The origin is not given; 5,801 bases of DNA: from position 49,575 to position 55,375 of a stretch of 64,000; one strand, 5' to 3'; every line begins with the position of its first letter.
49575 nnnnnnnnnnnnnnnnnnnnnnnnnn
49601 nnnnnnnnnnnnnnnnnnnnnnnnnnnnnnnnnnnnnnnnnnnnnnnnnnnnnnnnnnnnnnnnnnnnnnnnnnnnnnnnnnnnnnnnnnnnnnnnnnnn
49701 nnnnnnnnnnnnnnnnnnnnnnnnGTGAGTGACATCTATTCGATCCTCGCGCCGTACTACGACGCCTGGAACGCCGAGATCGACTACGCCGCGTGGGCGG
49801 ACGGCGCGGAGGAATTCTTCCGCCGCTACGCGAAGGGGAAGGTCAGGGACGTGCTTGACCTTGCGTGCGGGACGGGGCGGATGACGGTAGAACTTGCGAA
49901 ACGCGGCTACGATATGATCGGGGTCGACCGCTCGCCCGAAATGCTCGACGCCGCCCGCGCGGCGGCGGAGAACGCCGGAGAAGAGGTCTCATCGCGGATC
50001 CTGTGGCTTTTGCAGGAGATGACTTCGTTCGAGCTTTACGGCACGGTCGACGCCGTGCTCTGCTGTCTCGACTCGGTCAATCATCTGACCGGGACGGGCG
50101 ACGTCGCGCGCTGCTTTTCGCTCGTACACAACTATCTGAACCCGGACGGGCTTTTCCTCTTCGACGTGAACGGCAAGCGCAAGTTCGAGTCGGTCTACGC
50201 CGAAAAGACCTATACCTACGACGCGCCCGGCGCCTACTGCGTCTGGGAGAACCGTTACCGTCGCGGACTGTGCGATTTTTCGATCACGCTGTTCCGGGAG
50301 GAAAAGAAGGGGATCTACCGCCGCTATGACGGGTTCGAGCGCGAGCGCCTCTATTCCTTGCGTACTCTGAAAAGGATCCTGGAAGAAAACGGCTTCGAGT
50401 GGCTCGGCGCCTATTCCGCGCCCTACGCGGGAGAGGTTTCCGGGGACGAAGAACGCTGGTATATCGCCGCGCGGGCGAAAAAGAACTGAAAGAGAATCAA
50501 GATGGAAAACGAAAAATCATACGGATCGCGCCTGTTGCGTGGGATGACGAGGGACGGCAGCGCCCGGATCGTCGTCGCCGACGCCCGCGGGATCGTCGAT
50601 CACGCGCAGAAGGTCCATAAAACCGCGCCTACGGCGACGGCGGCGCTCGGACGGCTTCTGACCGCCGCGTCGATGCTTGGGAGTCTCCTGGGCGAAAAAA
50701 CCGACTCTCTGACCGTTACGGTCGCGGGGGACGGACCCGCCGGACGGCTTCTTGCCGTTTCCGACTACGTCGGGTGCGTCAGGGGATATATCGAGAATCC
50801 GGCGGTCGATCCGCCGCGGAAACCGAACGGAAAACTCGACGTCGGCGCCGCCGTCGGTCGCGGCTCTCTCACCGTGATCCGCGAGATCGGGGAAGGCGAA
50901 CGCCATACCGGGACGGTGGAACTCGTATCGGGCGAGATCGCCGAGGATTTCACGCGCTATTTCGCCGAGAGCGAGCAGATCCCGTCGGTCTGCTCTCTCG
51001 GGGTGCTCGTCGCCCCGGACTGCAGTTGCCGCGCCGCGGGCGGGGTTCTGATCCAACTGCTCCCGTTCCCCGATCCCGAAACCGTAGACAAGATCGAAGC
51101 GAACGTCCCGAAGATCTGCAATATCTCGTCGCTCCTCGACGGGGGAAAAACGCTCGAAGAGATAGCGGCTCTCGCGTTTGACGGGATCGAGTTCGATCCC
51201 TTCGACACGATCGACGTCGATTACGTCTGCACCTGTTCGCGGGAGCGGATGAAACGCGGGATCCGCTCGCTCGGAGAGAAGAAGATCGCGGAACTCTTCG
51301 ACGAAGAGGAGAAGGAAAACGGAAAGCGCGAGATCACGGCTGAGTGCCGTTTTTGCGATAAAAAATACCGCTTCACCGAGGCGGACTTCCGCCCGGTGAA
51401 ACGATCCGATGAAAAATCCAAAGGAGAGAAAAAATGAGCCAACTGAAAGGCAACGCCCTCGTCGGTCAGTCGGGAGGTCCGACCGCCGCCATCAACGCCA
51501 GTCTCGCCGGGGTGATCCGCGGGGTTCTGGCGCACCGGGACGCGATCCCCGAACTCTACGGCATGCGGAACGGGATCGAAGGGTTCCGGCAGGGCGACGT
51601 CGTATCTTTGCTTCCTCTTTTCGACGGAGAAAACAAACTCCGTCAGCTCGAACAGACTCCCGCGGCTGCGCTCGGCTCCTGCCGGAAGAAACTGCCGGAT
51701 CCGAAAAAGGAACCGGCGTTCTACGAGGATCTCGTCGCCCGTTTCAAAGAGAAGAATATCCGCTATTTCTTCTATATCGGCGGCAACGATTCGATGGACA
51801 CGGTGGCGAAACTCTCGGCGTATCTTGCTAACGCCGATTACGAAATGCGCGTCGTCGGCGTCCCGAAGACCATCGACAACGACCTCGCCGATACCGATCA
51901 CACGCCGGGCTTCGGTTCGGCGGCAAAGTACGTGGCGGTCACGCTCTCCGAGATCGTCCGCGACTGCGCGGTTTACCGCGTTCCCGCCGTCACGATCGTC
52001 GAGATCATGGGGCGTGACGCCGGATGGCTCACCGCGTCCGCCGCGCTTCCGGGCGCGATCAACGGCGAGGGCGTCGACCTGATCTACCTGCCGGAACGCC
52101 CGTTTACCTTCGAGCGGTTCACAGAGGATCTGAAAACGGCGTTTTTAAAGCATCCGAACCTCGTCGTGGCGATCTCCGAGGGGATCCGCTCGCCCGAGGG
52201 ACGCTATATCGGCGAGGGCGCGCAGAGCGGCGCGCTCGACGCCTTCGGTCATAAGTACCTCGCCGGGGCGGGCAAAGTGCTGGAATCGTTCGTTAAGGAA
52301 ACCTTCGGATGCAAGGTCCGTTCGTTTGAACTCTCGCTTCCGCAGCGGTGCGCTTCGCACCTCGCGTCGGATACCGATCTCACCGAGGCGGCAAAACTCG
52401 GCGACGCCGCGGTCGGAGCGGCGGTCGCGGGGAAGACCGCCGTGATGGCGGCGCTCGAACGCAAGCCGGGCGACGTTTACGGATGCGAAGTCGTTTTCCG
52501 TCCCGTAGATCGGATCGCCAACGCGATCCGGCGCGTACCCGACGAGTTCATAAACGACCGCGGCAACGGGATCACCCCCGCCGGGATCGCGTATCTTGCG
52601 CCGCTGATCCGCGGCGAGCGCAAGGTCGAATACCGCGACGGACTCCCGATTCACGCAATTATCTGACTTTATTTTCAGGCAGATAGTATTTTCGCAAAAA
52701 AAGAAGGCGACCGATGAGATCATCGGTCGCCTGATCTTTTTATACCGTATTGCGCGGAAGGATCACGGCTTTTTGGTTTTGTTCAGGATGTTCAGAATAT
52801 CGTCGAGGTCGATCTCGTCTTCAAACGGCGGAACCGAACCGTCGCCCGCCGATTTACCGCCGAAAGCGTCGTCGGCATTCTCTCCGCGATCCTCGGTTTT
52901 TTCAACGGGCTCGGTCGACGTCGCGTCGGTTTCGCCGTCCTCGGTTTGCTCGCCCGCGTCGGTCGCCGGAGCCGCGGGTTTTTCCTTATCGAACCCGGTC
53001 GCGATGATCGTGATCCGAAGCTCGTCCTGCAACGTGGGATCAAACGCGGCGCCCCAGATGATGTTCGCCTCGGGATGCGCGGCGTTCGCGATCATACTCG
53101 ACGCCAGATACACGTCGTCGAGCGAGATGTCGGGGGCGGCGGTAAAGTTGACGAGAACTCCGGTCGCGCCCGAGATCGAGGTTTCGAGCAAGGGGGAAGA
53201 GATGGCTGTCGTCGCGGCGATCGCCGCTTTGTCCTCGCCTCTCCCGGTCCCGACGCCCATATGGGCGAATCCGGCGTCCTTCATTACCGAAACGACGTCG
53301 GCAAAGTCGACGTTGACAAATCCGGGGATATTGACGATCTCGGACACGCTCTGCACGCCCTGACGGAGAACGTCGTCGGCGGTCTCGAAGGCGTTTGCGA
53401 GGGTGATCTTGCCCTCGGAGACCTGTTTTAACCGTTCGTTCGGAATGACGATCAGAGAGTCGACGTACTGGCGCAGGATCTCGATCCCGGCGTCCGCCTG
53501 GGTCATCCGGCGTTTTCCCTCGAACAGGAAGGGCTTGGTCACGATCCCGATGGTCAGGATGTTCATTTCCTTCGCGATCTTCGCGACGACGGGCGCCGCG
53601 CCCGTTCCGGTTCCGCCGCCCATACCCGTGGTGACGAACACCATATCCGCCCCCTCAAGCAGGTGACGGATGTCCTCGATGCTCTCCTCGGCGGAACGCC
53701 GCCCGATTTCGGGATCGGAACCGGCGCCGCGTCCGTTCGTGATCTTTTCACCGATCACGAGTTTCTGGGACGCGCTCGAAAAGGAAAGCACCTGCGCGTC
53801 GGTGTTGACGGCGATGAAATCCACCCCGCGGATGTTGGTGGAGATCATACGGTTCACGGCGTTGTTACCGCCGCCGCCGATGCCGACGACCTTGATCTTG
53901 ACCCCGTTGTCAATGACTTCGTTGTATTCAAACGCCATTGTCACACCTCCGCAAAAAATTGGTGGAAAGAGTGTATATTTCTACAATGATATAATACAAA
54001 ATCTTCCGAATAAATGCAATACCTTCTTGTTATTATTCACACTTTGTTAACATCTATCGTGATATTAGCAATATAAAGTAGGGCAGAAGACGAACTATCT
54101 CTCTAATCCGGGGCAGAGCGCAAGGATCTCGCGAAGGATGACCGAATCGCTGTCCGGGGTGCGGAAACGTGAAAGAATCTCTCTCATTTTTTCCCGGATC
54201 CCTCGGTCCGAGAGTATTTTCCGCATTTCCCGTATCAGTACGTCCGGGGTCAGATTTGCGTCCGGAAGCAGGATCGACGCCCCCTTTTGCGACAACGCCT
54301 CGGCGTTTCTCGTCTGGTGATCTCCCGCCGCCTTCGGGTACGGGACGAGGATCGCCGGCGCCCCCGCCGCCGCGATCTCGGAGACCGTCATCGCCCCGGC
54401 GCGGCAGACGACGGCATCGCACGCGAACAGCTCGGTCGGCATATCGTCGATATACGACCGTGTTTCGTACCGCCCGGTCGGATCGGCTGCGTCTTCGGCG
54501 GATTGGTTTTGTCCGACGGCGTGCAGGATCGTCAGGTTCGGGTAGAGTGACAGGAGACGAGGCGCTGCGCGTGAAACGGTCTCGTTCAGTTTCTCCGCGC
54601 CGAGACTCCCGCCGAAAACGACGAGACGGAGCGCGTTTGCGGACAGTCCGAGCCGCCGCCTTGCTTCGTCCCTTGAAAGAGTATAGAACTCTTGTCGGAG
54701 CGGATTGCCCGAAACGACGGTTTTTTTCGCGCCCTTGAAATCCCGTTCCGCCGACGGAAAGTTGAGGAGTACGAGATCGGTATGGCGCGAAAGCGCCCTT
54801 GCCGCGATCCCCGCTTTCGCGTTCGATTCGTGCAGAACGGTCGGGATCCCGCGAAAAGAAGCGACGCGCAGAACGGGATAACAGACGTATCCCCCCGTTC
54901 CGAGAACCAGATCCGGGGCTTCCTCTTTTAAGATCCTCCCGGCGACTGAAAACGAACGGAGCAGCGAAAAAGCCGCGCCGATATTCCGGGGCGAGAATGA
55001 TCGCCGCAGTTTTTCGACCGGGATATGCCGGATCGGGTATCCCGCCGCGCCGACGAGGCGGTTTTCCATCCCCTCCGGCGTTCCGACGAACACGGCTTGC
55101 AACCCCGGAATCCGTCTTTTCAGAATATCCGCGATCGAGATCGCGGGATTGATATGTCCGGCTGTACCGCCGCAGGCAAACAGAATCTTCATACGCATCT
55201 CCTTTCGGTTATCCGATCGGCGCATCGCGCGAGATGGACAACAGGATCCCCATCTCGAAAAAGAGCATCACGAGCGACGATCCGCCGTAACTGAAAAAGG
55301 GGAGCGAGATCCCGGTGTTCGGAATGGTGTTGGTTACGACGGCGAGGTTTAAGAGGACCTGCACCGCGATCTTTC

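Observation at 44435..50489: TerB-N/TerB-C + DUF2791 (BrxD-like) ATPase + Lhr-like helicase triad: Shango-type candidate anti-phage operon in a high-GC sporulating Firmicute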

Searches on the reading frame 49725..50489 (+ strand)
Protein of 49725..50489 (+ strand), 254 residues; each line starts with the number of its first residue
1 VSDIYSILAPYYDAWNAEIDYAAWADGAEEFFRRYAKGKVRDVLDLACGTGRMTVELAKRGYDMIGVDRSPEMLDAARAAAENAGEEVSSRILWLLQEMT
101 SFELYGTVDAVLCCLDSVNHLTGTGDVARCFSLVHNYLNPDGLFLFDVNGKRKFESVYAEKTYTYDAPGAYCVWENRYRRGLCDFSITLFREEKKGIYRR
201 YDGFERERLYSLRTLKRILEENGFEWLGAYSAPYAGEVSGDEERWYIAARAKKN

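Call 3: search_protein_families(library=pfam, proteins=[window:49725-50489:+], max_evalue=0.01)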
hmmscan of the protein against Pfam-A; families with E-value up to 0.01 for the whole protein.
window:49725-50489:+ (254 aa): 10 families
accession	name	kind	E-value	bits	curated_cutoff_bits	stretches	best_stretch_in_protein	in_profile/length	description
PF13649.12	Methyltransf_25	-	2.9e-17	63.6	27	1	43-142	1-97/97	Methyltransferase domain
PF08241.18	Methyltransf_11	-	1.1e-13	52.1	21.2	1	44-146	1-95/95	Methyltransferase domain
PF13489.12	Methyltransf_23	-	9.8e-13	48.6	27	1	23-225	8-160/164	Methyltransferase domain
PF13847.12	Methyltransf_31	-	6.4e-12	45.8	27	1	42-175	6-134/145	Methyltransferase domain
PF08242.18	Methyltransf_12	-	3.1e-11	44.3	30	1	44-144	1-98/98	Methyltransferase domain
PF01209.24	Ubie_methyltran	-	1.7e-06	28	20.1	1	3-98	11-106/233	ubiE/COQ5 methyltransferase family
PF02353.26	CMAS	-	3.7e-05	23.6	27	1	42-155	65-173/273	Mycolic acid cyclopropane synthetase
PF05175.20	MTS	-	0.0025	17.9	23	1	38-87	30-81/170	Methyltransferase small domain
PF05401.17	NodS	-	0.0039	17.5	24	1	37-147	41-145/201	Nodulation protein S (NodS)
PF03848.20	TehB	-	0.004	17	20.4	1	42-79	33-70/193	Tellurite resistance protein TehB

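Call 4: search_protein_families(library=padloc, proteins=[window:49725-50489:+], max_evalue=0.01)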
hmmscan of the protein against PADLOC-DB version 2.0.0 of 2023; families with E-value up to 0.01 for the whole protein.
window:49725-50489:+ (254 aa): 1 family
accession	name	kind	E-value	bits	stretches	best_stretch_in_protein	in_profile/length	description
PDLC04134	mad2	-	1.5e-17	61.6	1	36-158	288-406/492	mads_2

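Call 24: search_protein_families(library=ncbifam, proteins=[window:49725-50489:+], max_evalue=0.001)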
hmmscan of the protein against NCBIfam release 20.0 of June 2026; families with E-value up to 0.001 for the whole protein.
window:49725-50489:+ (254 aa): 29 families (the best 25 are shown)
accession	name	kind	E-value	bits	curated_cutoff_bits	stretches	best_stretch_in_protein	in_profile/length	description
NF041820.1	daptide_MTase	equivalog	4.8e-24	85.2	175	1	38-229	35-227/243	daptide-type RiPP biosynthesis methyltransferase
NF051855.1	GlySarMtaseBact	equivalog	5.9e-16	58.9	350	1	11-231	24-236/259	glycine/sarcosine N-methyltransferase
NF043040.1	corrin_prot_MT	hypoth_equivalog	5e-14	52.2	180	1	29-142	32-143/216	corrinoid protein-associated methyltransferase CpaM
TIGR02021.1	BchM-ChlM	equivalog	1.7e-12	47.2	158.9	1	41-123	56-133/218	magnesium protoporphyrin IX methyltransferase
NF001244.0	PRK00216.1-5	equivalog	1e-11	44.6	216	1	3-100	12-110/236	bifunctional demethylmenaquinone methyltransferase/2-methoxy-6-polyprenyl-1,4-benzoquinol methylase UbiE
TIGR01934.1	MenG_MenH_UbiE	subfamily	4.8e-11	42.4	158.35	1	3-96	3-94/223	ubiquinone/menaquinone biosynthesis methyltransferase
TIGR01983.1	UbiG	equivalog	7.5e-08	31.9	102.95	1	41-146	51-151/228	bifunctional 2-polyprenyl-6-hydroxyphenol methylase/3-demethylubiquinol 3-O-methyltransferase UbiG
NF045649.1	2X_seleno_MduS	exception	7.6e-08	31.7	380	1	30-151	32-152/338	methyltransferase domain-containing selenoprotein MduS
NF045667.1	MTase_DVU1556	equivalog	1.1e-07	31.6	155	1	41-151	24-125/213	DVU_1556 family methyltransferase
TIGR04290.1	meth_Rta_06860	hypoth_equivalog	9.8e-07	28.4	300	1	41-91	51-102/226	TIGR04290 family methyltransferase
TIGR04345.1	ovoA_Cterm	equivalog_domain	2.4e-06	27.3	170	1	36-83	37-85/242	putative 4-mercaptohistidine N1-methyltransferase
NF007610.0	PRK10258.1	equivalog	3.8e-06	26.4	342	1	27-129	30-131/251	malonyl-ACP O-methyltransferase BioC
TIGR02072.1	BioC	equivalog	4.4e-06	26.7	184.95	1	40-154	35-140/244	malonyl-ACP O-methyltransferase BioC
NF008264.0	PRK11036.1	equivalog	1.1e-05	25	366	1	29-92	35-97/261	tRNA uridine 5-oxyacetic acid(34) methyltransferase CmoM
NF050150.1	RiPP_MTase_ApyS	equivalog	1.4e-05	24.4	400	1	39-92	141-196/323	RiPP biosynthesis methyltransferase ApyS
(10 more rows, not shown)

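Call 89: search_solved_structures(query=window:49725-50489:+, max_evalue=0.00001)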
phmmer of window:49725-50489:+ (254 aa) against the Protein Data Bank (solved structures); distinct sequences matched with E-value up to 0.00001: 18.
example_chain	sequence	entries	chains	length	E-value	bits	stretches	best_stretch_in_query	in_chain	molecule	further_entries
1y8c_A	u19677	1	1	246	4e-27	98.9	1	5-222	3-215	S-adenosylmethionine-dependent methyltransferase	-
3d2l_A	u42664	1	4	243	2.2e-20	76.8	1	8-226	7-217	SAM-dependent methyltransferase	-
1wzn_A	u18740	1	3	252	1.7e-19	73.8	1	2-147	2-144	SAM-dependent methyltransferase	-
9icz_A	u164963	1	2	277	4.3e-14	56.2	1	23-160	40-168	S-adenosylmethionine (SAM)-dependent methyltransferase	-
9gdj_A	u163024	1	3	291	9.4e-13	51.8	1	26-174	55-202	Methyltransferase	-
7zgt_A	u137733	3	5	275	1.6e-12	51.1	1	2-211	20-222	Methyltransferase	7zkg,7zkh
5h02_A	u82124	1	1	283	6.9e-12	48.9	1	8-187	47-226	Glycine sarcosine N-methyltransferase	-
5gwx_A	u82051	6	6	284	9.1e-12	48.5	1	10-187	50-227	Glycine sarcosine N-methyltransferase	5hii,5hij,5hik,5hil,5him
5bsz_A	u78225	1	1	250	3.5e-08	36.8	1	19-147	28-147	N-methyltransferase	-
1ve3_A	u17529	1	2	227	5.3e-08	36.2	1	5-148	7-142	hypothetical protein PH0226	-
7qcb_A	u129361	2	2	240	1.8e-07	34.5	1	5-80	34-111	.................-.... 27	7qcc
3g2m_A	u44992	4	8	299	2.7e-07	33.9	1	7-159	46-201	PCZA361.24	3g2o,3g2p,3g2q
2avn_A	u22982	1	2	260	5.3e-07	32.9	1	9-156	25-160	ubiquinone/menaquinone biosynthesis methyltransferase-related protein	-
9ri2_A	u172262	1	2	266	7.3e-07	32.5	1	42-225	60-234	Methyltransferase, putative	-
3sm3_A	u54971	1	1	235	4.8e-06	29.8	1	41-148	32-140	SAM-dependent methyltransferases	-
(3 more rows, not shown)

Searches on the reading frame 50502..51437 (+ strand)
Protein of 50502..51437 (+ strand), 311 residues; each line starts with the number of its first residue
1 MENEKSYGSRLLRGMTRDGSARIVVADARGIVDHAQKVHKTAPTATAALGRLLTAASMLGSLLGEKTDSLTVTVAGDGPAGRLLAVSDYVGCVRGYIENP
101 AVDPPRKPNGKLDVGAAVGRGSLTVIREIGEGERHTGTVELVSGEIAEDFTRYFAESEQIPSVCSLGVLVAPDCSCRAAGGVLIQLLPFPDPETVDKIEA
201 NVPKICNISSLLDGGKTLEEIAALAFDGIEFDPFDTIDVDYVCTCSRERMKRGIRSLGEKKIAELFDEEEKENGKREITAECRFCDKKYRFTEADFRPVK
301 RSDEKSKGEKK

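Call 3: search_protein_families(library=pfam, proteins=[window:50502-51437:+], max_evalue=0.01)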
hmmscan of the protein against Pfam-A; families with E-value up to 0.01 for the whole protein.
window:50502-51437:+ (311 aa): 1 family
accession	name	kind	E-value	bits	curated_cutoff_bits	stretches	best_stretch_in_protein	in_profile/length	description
PF01430.24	HSP33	-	5.1e-83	279.1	21.4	1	10-292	2-273/273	Hsp33 protein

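Call 4: search_protein_families(library=padloc, proteins=[window:50502-51437:+], max_evalue=0.01)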
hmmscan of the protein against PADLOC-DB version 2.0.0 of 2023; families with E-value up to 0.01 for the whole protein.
window:50502-51437:+ (311 aa): 0 families

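Call 12: find_related_loci(query=window:50502-51437:+, collection=genome_contigs, flank=10000)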
Query window:50502-51437:+ (311 aa) in genome_contigs; peptide patterns used: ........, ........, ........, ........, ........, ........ (x = any residue, [..] = any of these).
600 stretches matched a pattern (row limit reached: there are more); 469 encode a relative of the query (tblastn E <= 1e-3); the best 80 are kept; 80 distinct loci.
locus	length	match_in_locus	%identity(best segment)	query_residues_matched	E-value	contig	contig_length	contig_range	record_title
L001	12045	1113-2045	86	1-311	1e-179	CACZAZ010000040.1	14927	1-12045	MAG: uncultured Ruminococcus sp. isolate RUG12450 genome assembly, contig: RUG12450_asm_40, whole genome shotgun sequenc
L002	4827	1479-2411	86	1-311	0e+0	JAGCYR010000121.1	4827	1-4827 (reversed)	MAG: Clostridia bacterium isolate RGIG10243 Yak_Rumen-5__c1145137, whole genome shotgun sequence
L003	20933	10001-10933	87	1-311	2e-178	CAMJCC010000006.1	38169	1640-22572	MAG: uncultured Clostridia bacterium isolate SRR12081302_bin.39_metaWRAP_v1.3_MAG genome assembly, contig: ERZ12289775.1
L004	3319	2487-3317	94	1-277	2e-179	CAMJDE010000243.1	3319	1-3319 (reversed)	MAG: uncultured Clostridia bacterium isolate SRR12081303_bin.95_metaWRAP_v1.3_MAG genome assembly, contig: ERZ12289767.4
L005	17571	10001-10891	46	9-311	5e-92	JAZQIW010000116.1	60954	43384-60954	MAG: Eubacteriales bacterium isolate T1900044622_TS20190088.MAGScoT_cleanbin_000013 SGB_903_k141_1014383, whole genome s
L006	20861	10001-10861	46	9-301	5e-88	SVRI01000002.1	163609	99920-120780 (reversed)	MAG: Oscillospiraceae bacterium isolate SIG639 NODE_358_length_163609_cov_3.984078, whole genome shotgun sequence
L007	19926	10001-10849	48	4-292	7e-88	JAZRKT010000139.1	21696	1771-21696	MAG: Eubacteriales bacterium isolate T1900045445_YK20190136.MAGScoT_cleanbin_000037 SGB_7147_k141_1005031, whole genome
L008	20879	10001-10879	45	3-301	2e-87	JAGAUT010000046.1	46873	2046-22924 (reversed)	MAG: Clostridia bacterium isolate RGIG8792 Water_deer_Colon.Co__c739583, whole genome shotgun sequence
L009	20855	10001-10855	46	2-292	9e-87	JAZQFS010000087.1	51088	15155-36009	MAG: Eubacteriales bacterium isolate T1900044632_TS20190098.MAGScoT_cleanbin_000021 SGB_1068_k141_889183, whole genome s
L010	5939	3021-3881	45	9-301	1e-85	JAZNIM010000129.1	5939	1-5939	MAG: Eubacteriales bacterium isolate T1900044685_TS20190151.MAGScoT_cleanbin_000017 SGB_1718_k141_461950, whole genome s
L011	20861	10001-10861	46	9-301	4e-88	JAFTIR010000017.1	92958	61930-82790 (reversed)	MAG: Clostridia bacterium isolate RGIG3854 Roe_deer_Cecum-1__c245048, whole genome shotgun sequence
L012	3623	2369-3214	43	9-296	5e-78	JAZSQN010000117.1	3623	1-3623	MAG: Congzhengia sp. isolate T1900044542_TS20190008.MAGScoT_cleanbin_000041 SGB_80_k141_1573595, whole genome shotgun se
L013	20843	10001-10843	45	10-296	2e-77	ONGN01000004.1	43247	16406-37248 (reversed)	uncultured Clostridiales bacterium isolate RUG288 genome assembly, contig: scaffold_468, whole genome shotgun sequence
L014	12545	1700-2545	43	9-296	1e-76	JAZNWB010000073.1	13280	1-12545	MAG: Congzhengia sp. isolate T1900044785_TS20190251.MAGScoT_cleanbin_000040 SGB_2614_k141_1557892, whole genome shotgun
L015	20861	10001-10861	42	11-302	3e-76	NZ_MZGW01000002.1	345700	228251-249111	Alkalithermobacter paradoxus strain DSM 7309 CLOTH_contig000002, whole genome shotgun sequence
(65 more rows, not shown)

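Call 39: find_related_loci(query=A1, collection=metagenome_contigs, flank=10000)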
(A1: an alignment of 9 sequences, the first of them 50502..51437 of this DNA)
Query A1 (311 aa) in metagenome_contigs; peptide patterns used: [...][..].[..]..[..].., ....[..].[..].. (x = any residue, [..] = any of these).
381 stretches matched a pattern; 275 encode a relative of the query (tblastn E <= 1e-3); the best 80 are kept; 80 distinct loci.
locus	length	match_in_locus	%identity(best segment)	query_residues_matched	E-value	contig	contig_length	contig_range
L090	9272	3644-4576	86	1-311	3e-179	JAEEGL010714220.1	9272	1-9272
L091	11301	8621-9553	85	1-311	3e-178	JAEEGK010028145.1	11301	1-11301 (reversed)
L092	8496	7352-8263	88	8-311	2e-176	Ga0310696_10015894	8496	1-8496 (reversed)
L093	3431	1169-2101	87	1-311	0e+0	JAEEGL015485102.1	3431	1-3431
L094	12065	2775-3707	86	1-311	2e-175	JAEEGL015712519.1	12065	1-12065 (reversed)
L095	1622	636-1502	64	8-296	2e-131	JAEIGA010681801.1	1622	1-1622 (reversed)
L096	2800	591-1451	59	9-295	1e-120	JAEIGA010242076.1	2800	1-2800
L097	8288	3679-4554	58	2-293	3e-114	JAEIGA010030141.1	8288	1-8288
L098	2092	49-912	58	9-296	9e-121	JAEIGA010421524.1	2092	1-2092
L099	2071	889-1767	57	2-296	6e-121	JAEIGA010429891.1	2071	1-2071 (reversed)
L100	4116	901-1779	58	4-296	1e-115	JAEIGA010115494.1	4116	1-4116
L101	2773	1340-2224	57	2-296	7e-118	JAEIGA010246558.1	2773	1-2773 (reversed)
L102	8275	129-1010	59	4-296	8e-114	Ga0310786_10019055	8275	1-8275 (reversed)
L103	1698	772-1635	57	9-296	1e-121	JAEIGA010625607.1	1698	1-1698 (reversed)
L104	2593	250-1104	62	9-293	9e-118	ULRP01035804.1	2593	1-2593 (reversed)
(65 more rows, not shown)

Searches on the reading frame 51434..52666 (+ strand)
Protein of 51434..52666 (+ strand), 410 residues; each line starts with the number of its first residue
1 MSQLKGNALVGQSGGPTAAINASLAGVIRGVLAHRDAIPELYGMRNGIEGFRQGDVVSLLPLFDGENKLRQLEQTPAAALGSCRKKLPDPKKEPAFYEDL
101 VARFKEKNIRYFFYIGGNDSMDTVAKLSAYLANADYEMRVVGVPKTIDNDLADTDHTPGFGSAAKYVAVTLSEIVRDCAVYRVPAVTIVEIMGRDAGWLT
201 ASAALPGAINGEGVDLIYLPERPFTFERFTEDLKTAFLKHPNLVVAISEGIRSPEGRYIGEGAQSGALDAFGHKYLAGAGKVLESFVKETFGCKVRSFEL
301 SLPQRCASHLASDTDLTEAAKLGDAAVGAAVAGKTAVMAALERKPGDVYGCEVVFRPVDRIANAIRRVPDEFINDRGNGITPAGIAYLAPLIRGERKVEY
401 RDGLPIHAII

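Call 3: search_protein_families(library=pfam, proteins=[window:51434-52666:+], max_evalue=0.01)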
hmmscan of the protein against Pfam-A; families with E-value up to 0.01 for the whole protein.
window:51434-52666:+ (410 aa): 1 family
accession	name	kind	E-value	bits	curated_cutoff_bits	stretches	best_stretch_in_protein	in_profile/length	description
PF00365.25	PFK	-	2.8e-51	175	30.9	1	9-327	3-274/277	Phosphofructokinase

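Call 4: search_protein_families(library=padloc, proteins=[window:51434-52666:+], max_evalue=0.01)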
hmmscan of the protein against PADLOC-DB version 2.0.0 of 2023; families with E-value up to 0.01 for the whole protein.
window:51434-52666:+ (410 aa): 0 families

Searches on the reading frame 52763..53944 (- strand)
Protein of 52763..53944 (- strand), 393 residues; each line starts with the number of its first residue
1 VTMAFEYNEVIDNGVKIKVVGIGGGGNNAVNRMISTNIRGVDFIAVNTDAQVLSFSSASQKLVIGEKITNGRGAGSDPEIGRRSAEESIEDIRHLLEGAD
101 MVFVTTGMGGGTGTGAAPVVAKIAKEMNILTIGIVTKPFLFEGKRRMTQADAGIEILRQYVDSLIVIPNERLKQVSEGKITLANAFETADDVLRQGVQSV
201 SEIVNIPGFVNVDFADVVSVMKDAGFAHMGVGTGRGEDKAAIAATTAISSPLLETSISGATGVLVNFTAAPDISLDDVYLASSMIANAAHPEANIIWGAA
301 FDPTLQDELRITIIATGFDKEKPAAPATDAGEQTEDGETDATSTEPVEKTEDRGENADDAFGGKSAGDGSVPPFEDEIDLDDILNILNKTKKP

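Call 71: search_protein_families(library=pfam, proteins=[window:52763-53944:-], max_evalue=0.00001)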
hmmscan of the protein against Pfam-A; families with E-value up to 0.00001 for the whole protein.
window:52763-53944:- (393 aa): 2 families
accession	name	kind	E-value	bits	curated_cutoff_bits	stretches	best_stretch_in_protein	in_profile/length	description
PF00091.31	Tubulin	-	1.1e-51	176.3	33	1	16-176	1-189/190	Tubulin/FtsZ family, GTPase domain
PF12327.13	FtsZ_C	-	6.5e-32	110.1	27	1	225-319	1-95/95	FtsZ family, C-terminal domain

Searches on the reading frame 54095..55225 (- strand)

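Call 71: search_protein_families(library=pfam, proteins=[window:54095-55225:-], max_evalue=0.00001)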
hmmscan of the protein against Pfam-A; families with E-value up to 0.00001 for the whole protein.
window:54095-55225:- (376 aa): 3 families
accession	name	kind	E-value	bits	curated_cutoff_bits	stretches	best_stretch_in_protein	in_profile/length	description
PF04101.22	Glyco_tran_28_C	-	1.2e-34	120.2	22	1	201-349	2-153/166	Glycosyltransferase family 28 C-terminal domain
PF03033.26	Glyco_transf_28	-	3.6e-30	105.3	26.2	1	14-150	1-135/139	Glycosyltransferase family 28 N-terminal domain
PF06722.18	EryCIII-like_C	-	1.4e-06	28.8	31.7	1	266-349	45-124/145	Erythromycin biosynthesis protein CIII-like, C-terminal domain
